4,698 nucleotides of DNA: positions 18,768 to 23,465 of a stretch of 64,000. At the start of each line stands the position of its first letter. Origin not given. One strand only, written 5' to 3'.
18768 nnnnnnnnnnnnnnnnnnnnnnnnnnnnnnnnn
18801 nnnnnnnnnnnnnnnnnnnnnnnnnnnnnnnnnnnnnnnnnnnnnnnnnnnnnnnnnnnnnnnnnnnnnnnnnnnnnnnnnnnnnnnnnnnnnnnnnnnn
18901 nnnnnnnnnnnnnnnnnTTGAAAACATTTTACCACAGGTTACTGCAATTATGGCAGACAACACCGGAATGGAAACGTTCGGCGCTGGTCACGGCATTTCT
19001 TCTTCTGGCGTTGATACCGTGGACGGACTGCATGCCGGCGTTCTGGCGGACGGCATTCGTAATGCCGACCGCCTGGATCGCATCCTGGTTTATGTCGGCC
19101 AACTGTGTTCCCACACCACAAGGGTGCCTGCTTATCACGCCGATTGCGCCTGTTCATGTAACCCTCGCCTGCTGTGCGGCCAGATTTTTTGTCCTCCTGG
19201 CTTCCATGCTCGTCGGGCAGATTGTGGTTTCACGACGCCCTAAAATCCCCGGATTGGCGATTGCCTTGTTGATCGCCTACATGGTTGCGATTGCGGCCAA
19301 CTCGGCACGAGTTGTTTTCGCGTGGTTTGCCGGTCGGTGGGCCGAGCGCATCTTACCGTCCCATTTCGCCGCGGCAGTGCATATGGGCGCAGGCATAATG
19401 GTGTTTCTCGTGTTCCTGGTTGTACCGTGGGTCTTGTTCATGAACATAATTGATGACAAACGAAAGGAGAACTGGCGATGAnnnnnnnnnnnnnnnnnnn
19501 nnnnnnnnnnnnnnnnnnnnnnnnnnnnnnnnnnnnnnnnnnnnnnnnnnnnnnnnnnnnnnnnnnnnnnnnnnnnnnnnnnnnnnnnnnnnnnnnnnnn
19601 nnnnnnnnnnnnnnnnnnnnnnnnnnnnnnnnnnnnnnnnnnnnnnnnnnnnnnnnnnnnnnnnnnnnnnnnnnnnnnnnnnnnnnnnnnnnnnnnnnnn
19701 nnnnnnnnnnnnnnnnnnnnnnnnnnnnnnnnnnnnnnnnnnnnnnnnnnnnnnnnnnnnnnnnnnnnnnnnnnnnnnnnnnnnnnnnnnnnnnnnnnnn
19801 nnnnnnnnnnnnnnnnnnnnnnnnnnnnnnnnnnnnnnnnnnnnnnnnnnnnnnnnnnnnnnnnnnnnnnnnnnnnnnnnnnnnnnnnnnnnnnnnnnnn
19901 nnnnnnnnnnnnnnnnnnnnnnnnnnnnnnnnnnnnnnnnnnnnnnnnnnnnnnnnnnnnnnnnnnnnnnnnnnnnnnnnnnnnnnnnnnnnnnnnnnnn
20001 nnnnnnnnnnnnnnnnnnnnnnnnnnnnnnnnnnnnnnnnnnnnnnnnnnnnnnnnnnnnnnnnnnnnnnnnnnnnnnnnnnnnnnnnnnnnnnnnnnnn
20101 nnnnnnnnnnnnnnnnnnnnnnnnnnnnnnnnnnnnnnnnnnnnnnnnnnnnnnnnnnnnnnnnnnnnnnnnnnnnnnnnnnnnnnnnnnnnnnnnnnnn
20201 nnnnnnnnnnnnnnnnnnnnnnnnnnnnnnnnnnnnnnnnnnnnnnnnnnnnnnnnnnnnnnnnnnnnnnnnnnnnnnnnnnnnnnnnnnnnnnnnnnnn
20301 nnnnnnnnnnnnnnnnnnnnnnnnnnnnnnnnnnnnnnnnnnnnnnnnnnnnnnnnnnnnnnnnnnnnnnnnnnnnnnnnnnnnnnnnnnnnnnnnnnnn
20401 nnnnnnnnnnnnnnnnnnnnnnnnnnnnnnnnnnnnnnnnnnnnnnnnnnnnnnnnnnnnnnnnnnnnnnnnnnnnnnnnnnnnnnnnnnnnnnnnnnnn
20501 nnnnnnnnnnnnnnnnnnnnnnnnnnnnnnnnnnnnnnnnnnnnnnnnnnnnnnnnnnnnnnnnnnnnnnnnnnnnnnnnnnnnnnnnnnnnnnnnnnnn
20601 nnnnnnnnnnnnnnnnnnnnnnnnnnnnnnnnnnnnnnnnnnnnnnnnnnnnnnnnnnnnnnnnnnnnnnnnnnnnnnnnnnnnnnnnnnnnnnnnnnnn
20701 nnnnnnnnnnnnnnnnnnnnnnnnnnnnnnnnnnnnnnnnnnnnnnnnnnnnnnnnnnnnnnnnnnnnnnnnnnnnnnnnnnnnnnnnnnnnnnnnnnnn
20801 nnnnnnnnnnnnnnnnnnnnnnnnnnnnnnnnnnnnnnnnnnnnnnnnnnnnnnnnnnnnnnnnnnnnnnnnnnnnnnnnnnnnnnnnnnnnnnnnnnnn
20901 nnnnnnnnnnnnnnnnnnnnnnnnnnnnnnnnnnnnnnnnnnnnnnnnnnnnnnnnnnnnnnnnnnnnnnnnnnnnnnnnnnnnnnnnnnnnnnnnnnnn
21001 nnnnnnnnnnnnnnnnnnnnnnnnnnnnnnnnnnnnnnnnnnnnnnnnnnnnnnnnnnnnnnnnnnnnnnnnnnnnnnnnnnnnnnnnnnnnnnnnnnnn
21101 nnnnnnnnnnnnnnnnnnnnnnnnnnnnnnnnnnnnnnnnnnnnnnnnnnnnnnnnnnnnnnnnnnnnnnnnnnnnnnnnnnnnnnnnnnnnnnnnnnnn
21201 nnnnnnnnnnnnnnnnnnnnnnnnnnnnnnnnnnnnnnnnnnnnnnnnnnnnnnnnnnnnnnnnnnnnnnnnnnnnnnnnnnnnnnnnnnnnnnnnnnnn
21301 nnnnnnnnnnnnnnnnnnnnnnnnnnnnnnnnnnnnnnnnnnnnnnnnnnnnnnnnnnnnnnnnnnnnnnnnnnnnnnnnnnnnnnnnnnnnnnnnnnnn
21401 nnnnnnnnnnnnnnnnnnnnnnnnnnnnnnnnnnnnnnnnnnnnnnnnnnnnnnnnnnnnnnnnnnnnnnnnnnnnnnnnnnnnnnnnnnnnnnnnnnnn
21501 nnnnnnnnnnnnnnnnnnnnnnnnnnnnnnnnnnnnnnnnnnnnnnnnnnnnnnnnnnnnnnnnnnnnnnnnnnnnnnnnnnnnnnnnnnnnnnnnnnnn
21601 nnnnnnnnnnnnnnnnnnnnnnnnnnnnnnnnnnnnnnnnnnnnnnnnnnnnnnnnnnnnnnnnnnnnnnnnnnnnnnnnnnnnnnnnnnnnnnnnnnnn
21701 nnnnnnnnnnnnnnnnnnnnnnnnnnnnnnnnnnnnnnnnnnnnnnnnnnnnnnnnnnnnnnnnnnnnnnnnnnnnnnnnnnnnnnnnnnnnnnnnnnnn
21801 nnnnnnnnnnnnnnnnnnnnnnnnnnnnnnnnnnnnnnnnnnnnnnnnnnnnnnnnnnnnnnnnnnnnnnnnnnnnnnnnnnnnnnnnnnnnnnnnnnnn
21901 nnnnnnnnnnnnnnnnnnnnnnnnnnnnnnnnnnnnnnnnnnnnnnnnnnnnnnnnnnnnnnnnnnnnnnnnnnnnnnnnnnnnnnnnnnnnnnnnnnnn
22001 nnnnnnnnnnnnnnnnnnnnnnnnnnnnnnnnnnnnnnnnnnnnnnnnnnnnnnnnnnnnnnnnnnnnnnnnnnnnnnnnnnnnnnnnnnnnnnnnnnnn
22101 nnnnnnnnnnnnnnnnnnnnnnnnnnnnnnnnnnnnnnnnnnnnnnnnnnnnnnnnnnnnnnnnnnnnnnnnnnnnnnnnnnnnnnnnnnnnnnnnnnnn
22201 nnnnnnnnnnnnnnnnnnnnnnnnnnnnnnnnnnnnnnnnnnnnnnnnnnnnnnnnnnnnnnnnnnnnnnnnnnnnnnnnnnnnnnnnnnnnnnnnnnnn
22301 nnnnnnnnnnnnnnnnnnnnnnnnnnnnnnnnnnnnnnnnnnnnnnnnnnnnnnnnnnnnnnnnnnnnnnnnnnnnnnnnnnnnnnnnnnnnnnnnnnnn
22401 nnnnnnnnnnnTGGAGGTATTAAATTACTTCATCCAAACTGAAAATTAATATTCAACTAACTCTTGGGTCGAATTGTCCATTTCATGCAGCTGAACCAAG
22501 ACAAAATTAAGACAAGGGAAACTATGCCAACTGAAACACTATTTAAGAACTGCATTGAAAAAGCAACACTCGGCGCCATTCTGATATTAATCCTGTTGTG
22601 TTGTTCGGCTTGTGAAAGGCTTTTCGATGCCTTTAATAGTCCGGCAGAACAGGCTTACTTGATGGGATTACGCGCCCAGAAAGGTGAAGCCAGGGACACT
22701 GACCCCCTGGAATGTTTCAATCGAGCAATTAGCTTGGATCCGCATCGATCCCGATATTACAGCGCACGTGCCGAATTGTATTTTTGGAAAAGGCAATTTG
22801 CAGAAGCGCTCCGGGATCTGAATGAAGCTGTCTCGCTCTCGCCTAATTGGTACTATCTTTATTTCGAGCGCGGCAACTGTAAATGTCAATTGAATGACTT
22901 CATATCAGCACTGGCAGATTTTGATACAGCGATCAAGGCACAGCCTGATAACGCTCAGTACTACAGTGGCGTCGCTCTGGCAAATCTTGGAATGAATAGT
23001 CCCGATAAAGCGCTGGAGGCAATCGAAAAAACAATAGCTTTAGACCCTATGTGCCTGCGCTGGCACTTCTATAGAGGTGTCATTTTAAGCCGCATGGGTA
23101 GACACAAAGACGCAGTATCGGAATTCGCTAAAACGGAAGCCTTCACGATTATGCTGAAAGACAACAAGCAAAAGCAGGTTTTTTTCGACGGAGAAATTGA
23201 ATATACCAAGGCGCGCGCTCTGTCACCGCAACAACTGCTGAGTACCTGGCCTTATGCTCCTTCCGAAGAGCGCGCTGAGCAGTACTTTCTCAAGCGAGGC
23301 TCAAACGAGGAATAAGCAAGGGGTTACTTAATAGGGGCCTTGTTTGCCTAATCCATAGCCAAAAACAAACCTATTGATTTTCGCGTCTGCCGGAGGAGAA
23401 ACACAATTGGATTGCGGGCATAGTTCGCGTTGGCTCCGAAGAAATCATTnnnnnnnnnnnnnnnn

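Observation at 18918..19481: Minimal (~187 aa) exosortase-like protein with Cys/Arg motifs in TM context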

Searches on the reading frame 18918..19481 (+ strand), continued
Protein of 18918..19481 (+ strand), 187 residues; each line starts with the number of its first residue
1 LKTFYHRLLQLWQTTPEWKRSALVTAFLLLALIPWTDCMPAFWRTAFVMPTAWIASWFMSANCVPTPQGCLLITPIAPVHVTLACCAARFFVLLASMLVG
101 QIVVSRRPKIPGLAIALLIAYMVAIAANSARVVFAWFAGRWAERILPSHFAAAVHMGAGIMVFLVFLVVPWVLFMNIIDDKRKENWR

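Call 53: search_protein_families(library=ncbifam, proteins=[P0104, P0111, P0113, P0117, P0124, P0132, P0147, P0149, P0153, P0045], max_evalue=0.00001)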
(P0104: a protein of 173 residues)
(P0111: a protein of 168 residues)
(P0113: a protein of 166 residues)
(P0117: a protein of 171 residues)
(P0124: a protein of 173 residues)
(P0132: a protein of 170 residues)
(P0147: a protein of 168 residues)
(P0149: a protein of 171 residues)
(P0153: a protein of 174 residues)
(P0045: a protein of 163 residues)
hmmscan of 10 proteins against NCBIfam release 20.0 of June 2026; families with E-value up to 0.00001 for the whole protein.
P0104 (173 aa): 5 families
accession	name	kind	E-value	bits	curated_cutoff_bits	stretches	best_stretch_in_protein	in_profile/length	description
TIGR04287.1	exosort_XrtK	exception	4.7e-12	45.7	55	1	60-166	58-160/163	exosortase K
TIGR04178.1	exo_archaeo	signature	2.6e-10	40.5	23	1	65-161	2-91/97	exosortase/archaeosortase family protein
TIGR03109.2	exosort_XrtA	exception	1.2e-07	31.5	208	1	5-163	110-258/261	exosortase A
NF038142.1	exosort_XrtW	exception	9.4e-07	27.5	425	1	4-160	111-264/494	exosortase W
TIGR02602.1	8TM_EpsH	subfamily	2.6e-06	27.2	105.55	1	3-157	86-233/241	exosortase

P0111 (168 aa): 5 families
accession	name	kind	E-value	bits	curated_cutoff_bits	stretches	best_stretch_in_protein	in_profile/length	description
TIGR04178.1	exo_archaeo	signature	5.9e-10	39.3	23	1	60-157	1-95/97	exosortase/archaeosortase family protein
TIGR04287.1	exosort_XrtK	exception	4.2e-09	36.1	55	1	27-159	31-160/163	exosortase K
NF035943.2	exosort_XrtV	exception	7.1e-09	35.3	313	1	47-155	159-264/270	exosortase V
TIGR03109.2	exosort_XrtA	exception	3.7e-07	29.8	208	1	15-155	120-257/261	exosortase A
NF050190.1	exosort_XrtZ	exception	7.6e-06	24.7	475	1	33-117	30-113/460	exosortase Z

P0113 (166 aa): 2 families
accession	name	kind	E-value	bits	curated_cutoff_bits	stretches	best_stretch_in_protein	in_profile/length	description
TIGR04287.1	exosort_XrtK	exception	4.1e-12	45.9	55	1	60-164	57-161/163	exosortase K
TIGR04178.1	exo_archaeo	signature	4.9e-08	33.1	23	1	65-158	1-91/97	exosortase/archaeosortase family protein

P0117 (171 aa): 2 families
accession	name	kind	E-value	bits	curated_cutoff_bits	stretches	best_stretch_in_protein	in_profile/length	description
TIGR04287.1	exosort_XrtK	exception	3.2e-08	33.2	55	1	60-154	62-157/163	exosortase K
TIGR04178.1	exo_archaeo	signature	1.3e-07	31.9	23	1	60-151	1-90/97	exosortase/archaeosortase family protein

P0124 (173 aa): 3 families
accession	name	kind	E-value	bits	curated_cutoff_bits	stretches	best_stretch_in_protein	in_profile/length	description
TIGR04287.1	exosort_XrtK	exception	1.5e-36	125.4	55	1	4-165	4-162/163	exosortase K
TIGR04178.1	exo_archaeo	signature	3.6e-06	27.2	23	1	63-163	2-96/97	exosortase/archaeosortase family protein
TIGR04476.1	exosort_XrtN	exception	6.6e-06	25.5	200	1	43-165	131-250/406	exosortase N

P0132 (170 aa): 4 families
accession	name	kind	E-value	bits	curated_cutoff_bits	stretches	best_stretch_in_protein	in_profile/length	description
TIGR04178.1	exo_archaeo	signature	1.3e-12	47.8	23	1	61-156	1-93/97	exosortase/archaeosortase family protein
TIGR04152.1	exosort_VPLPA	exception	1.2e-08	34.5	400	1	33-164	119-248/486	VPLPA-CTERM-specific exosortase XrtD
TIGR04287.1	exosort_XrtK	exception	1.4e-06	28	55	1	55-160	56-160/163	exosortase K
NF035943.2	exosort_XrtV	exception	8.9e-06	25.2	313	0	60-154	170-262/270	exosortase V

P0147 (168 aa): 2 families
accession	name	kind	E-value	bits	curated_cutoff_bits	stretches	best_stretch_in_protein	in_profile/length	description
TIGR04178.1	exo_archaeo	signature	9.2e-09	35.5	23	1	68-162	1-93/97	exosortase/archaeosortase family protein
TIGR04287.1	exosort_XrtK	exception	1.2e-06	28.1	55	1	11-165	4-160/163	exosortase K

P0149 (171 aa): 4 families
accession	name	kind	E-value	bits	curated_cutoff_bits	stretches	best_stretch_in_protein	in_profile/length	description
TIGR04287.1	exosort_XrtK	exception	6.4e-10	38.8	55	1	67-166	62-161/163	exosortase K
TIGR04178.1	exo_archaeo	signature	2.3e-08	34.2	23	1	68-160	2-92/97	exosortase/archaeosortase family protein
TIGR03109.2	exosort_XrtA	exception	5.2e-07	29.4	208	1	68-153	166-249/261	exosortase A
TIGR04152.1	exosort_VPLPA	exception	5.3e-06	25.8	400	1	62-162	143-244/486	VPLPA-CTERM-specific exosortase XrtD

P0153 (174 aa): 2 families
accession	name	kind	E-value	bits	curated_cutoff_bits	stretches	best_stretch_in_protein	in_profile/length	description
TIGR04178.1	exo_archaeo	signature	3.2e-08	33.8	23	1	68-164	1-96/97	exosortase/archaeosortase family protein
TIGR04287.1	exosort_XrtK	exception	9.9e-07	28.4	55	1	35-162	31-157/163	exosortase K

P0045 (163 aa): 2 families
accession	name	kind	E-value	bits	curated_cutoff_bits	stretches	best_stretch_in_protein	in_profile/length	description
TIGR04287.1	exosort_XrtK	exception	2.4e-09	36.9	55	1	51-154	57-157/163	exosortase K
TIGR04178.1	exo_archaeo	signature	1.9e-07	31.2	23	1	56-150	1-90/97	exosortase/archaeosortase family protein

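Call 54: find_encoding_contigs(protein=P0124, flank=6000, max_places=3)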
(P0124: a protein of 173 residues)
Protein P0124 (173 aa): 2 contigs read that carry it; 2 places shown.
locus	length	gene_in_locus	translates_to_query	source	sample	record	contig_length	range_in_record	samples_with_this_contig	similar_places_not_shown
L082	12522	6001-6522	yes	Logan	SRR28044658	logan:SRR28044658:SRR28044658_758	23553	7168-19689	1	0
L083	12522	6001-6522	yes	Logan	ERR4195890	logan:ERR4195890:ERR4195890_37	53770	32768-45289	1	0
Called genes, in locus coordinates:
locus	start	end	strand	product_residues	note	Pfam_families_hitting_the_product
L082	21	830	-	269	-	PF00165:HTH_AraC (weak), PF12833:HTH_18, PF00165:HTH_AraC (weak)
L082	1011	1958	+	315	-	PF01032:FecCD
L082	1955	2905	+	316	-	PF01032:FecCD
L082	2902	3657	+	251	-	PF02463:SMC_N (faint), PF00005:ABC_tran, PF13304:AAA_21 (faint)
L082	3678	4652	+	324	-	PF01497:Peripla_BP_2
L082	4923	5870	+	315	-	PF02129:Peptidase_S15 (faint), PF02230:Abhydrolase_2 (faint), PF12146:Hydrolase_4, PF00561:Abhydrolase_1, PF12697:Abhydrolase_6, PF00326:Peptidase_S9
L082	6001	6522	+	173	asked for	-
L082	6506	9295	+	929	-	-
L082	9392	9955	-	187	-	-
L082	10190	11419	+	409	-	-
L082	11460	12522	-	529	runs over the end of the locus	PF00005:ABC_tran, PF02463:SMC_N (faint), PF13304:AAA_21 (faint), PF12848:ABC_tran_Xtn, PF00005:ABC_tran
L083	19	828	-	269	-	PF00165:HTH_AraC (weak), PF12833:HTH_18, PF00165:HTH_AraC (weak)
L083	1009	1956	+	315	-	PF01032:FecCD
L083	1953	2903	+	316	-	PF01032:FecCD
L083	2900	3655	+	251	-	PF02463:SMC_N (faint), PF00005:ABC_tran, PF13304:AAA_21 (faint)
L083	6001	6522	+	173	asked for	-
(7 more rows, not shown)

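Call 57: search_protein_families(library=ncbifam, proteins=[L082:6506-9295:+, L082:6001-6522:+], max_evalue=0.00001)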
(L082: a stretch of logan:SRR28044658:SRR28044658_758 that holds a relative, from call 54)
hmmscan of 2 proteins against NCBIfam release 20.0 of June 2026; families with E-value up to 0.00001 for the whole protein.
L082:6506-9295:+ (929 aa): 2 families
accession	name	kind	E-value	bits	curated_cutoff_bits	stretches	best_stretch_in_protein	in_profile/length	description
TIGR04286.1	MSEP-CTERM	equivalog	1.4e-228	761.3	150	1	3-927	2-916/920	MSEP-CTERM sorting domain-containing protein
TIGR04477.1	sorted_by_XrtN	equivalog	3e-13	48.8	250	2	488-580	357-441/822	XrtN system VIT domain-containing protein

L082:6001-6522:+ (173 aa): 3 families
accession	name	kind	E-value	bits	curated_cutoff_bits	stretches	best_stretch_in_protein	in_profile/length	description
TIGR04287.1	exosort_XrtK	exception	1.5e-36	125.4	55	1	4-165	4-162/163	exosortase K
TIGR04178.1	exo_archaeo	signature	3.6e-06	27.2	23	1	63-163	2-96/97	exosortase/archaeosortase family protein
TIGR04476.1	exosort_XrtN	exception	6.6e-06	25.5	200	1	43-165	131-250/406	exosortase N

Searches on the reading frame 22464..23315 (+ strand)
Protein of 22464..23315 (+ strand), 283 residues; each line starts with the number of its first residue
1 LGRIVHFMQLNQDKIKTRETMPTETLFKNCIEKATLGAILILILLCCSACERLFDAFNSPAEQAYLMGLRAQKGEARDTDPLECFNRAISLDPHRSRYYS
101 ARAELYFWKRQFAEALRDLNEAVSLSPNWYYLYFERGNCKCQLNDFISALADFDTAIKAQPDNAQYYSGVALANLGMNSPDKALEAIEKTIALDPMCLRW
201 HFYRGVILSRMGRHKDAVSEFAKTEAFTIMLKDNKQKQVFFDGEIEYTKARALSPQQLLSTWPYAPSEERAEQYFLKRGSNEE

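Call 15: search_protein_families(library=ncbifam, proteins=[window:22464-23315:+], max_evalue=0.01)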
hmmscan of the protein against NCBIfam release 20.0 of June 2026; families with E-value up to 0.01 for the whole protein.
window:22464-23315:+ (283 aa): 19 families
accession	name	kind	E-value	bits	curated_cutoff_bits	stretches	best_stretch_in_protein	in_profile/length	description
NF040959.1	MamA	equivalog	2e-21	76.4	200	2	141-225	116-200/204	magnetosome protein MamA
TIGR00990.1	3a0801s09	subfamily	5.6e-13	48.4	757.25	2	135-224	336-425/615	mitochondrial import receptor subunit TOM70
TIGR02552.1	LcrH_SycD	equivalog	6.7e-10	38.8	104.8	2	84-166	40-122/136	SycD/LcrH family type III secretion system chaperone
TIGR02917.1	PEP_TPR_lipo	equivalog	6.7e-10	37.5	312.2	1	83-223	350-490/899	XrtA/PEP-CTERM system TPR-repeat protein PrsT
NF008391.2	PRK11189.1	equivalog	1.6e-08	34.4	250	1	132-223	67-158/297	lipoprotein NlpI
TIGR02521.1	type_IV_pilW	equivalog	1.7e-07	31.1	154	1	86-161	55-130/234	type IV pilus biogenesis/stability protein PilW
NF008757.0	PRK11788.1-5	equivalog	2e-06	27.2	363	1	159-223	175-239/388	lipopolysaccharide assembly protein LapB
NF047558.1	TPR_END_plus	domain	3.6e-06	26.8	32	0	102-133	5-35/56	TPR end-of-group domain-containing protein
NF033762.1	social_mot_Tgl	equivalog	1e-05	25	225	1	41-223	10-195/252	social motility TPR repeat lipoprotein Tgl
NF033920.0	C39_PA2778_fam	equivalog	1.7e-05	24.4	150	1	109-194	169-254/255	PA2778 family cysteine peptidase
NF047371.1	FlcA_CTERM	equivalog_domain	3.2e-05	22.6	300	1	89-177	431-520/646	periplasmic flagellar collar protein FlcA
TIGR04510.1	mod_pep_cyc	subfamily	0.00034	19.3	400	1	63-229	400-567/814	putative peptide modification system cyclase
TIGR03939.1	PGA_TPR_OMP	equivalog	0.00046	18.5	366.65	0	93-164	426-497/800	poly-beta-1,6 N-acetyl-D-glucosamine export porin PgaA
NF007302.0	PRK09782.1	equivalog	0.00054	18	1223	1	68-129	584-645/990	phage receptor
NF041522.1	TPR_sll0314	equivalog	0.00057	19.2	225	1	158-244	175-261/275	Sll0314/Alr1548 family TPR repeat-containing protein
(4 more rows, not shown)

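Call 37: search_protein_families(library=pfam, proteins=[window:22464-23315:+], max_evalue=10)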
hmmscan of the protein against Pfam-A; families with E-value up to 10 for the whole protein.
window:22464-23315:+ (283 aa): 19 families
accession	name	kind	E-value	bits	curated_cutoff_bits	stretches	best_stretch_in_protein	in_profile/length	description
PF07719.23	TPR_2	-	8.3e-21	72.8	27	5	97-128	2-33/34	Tetratricopeptide repeat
PF00515.34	TPR_1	-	2.4e-20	71.9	27.8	5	97-128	2-33/34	Tetratricopeptide repeat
PF13371.12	TPR_9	-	3.9e-15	56.1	35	3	123-165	22-64/73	Tetratricopeptide repeat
PF13432.12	TPR_16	-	2.2e-13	50.8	32.7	3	172-222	5-54/65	Tetratricopeptide repeat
PF13414.12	TPR_11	-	7.5e-12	45.2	26.8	3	137-175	1-39/42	TPR repeat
PF13181.12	TPR_8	-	1.4e-08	34.6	25.7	2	97-128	2-33/34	Tetratricopeptide repeat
PF13424.12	TPR_12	-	1.3e-07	32.2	30.1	2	135-194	8-75/77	Tetratricopeptide repeat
PF13431.12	TPR_17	-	1.5e-07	31.5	24.4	2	84-115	1-32/34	Tetratricopeptide repeat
PF13428.12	TPR_14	-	1.4e-06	28.8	23.5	1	100-137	5-42/44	Tetratricopeptide repeat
PF14559.12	TPR_19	-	2.3e-06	28.3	25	1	110-171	5-66/68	Tetratricopeptide repeat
PF12569.14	NatA_aux_su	-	3.7e-05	23.3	33.3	2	177-223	205-251/515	N-terminal acetyltransferase A, auxiliary subunit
PF13174.12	TPR_6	-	0.00034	21.5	26.3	0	103-128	7-32/33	Tetratricopeptide repeat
PF14561.12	TPR_20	-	0.0015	19.3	25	2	150-191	8-49/90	Tetratricopeptide repeat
PF25062.1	ARM_TT21_N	-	0.0033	17.6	40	2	80-144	154-216/222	Tetratricopeptide repeat protein 21 N-terminal ARM repeat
PF12895.13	ANAPC3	-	0.0076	16.9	27.2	1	159-221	21-79/82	Anaphase-promoting complex, cyclosome, subunit 3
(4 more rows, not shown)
